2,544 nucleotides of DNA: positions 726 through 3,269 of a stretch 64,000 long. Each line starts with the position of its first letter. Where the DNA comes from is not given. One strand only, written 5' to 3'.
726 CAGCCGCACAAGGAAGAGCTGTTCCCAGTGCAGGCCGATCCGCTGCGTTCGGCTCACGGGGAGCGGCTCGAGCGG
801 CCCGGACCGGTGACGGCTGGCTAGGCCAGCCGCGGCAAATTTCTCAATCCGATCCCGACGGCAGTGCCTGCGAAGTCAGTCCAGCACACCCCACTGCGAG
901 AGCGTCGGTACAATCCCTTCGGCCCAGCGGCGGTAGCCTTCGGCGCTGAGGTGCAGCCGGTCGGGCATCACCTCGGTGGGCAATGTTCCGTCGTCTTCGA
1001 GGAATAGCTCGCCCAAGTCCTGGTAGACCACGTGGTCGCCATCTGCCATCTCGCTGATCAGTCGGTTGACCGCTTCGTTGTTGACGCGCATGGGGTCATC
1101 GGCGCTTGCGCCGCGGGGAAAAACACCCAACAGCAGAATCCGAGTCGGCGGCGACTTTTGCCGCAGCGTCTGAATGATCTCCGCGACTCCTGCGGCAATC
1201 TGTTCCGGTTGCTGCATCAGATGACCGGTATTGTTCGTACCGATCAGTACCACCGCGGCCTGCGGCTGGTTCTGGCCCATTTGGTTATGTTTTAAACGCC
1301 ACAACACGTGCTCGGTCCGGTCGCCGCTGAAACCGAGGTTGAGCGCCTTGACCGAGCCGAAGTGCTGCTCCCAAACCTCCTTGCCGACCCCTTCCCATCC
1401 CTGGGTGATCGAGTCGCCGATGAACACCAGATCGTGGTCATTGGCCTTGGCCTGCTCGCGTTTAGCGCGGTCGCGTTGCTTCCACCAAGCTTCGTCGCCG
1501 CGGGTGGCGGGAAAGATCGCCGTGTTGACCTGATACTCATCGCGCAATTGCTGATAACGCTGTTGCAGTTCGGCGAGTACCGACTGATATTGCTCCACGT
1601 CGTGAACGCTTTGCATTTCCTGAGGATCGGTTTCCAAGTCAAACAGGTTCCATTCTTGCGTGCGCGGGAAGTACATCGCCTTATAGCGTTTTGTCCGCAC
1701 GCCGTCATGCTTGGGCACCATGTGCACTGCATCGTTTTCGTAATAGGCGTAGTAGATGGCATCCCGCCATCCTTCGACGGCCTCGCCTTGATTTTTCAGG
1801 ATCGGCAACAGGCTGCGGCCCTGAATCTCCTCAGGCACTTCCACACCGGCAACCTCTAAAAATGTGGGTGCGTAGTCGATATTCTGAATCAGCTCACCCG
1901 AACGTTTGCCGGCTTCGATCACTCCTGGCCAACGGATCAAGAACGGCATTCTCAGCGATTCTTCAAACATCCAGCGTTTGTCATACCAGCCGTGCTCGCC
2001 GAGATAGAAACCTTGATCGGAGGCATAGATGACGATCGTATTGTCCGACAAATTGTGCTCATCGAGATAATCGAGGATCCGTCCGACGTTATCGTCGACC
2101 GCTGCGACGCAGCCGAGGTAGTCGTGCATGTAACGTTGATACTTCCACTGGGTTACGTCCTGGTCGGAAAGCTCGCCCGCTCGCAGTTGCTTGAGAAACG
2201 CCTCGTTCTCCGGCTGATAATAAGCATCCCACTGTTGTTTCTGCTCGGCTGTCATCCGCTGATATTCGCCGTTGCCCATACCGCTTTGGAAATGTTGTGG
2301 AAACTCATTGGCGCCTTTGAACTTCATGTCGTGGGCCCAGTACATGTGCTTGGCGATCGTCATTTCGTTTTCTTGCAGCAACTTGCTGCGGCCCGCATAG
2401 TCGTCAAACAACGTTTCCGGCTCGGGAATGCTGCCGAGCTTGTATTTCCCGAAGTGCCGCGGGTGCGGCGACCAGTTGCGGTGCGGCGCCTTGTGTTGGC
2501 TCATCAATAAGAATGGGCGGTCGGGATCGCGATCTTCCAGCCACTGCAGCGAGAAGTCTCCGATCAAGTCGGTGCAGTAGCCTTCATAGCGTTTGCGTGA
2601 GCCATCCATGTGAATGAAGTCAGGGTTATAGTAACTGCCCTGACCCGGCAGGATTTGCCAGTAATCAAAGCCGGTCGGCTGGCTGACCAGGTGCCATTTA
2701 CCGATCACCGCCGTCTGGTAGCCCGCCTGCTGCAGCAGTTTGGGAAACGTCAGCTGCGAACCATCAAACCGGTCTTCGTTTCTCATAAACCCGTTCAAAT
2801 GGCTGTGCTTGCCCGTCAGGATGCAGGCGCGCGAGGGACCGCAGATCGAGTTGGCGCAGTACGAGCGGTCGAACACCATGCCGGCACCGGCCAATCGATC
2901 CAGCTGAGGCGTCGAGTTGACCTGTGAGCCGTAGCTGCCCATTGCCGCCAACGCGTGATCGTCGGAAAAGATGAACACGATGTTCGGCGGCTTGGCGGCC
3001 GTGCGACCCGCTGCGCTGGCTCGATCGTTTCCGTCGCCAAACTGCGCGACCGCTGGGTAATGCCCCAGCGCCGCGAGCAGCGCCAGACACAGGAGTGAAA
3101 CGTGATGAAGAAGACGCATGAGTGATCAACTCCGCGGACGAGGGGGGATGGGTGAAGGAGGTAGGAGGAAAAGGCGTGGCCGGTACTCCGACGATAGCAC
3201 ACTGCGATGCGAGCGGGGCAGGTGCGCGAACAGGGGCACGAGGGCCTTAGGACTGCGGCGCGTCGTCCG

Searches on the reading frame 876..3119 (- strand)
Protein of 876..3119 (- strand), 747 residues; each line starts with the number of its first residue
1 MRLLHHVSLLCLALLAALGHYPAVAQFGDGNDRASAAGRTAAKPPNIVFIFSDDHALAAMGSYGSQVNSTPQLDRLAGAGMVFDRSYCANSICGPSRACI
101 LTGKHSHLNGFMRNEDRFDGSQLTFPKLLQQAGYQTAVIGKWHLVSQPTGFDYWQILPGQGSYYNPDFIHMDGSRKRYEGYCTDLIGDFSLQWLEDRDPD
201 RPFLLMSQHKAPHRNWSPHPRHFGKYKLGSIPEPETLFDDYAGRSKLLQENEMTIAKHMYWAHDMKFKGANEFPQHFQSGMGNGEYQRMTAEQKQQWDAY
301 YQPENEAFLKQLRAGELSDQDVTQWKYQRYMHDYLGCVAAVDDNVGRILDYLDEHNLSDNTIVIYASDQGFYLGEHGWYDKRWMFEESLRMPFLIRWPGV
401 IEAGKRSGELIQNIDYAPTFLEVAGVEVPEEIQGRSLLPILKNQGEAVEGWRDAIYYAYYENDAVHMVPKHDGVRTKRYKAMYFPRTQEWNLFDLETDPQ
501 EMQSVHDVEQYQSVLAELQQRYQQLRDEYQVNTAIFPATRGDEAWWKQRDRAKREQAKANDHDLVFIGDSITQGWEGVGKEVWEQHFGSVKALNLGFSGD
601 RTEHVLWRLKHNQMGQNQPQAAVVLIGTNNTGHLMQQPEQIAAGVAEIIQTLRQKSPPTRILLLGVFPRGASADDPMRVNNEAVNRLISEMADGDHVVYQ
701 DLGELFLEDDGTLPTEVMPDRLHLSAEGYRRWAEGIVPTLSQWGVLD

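Call 78: search_protein_families(library=pfam, proteins=[window:876-3119:-], max_evalue=0.00001)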
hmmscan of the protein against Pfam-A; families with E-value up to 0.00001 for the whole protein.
window:876-3119:- (747 aa): 5 families
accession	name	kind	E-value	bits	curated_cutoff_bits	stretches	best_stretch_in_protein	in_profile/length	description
PF16347.10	SGSH_C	-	1.2e-58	198.1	29.3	1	374-527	1-153/154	N-sulphoglucosamine sulphohydrolase, C-terminal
PF00884.28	Sulfatase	-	5.2e-53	180.8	25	1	45-426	1-301/301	Sulfatase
PF13472.12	Lipase_GDSL_2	-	2.4e-30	106.8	32.9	1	566-731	1-178/178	GDSL-like Lipase/Acylhydrolase family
PF00657.28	Lipase_GDSL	-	2.9e-13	50.9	23.6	1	564-735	1-207/208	GDSL-like Lipase/Acylhydrolase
PF01663.27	Phosphodiest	-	1.9e-06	28.2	23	0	332-372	182-222/342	Type I phosphodiesterase / nucleotide pyrophosphatase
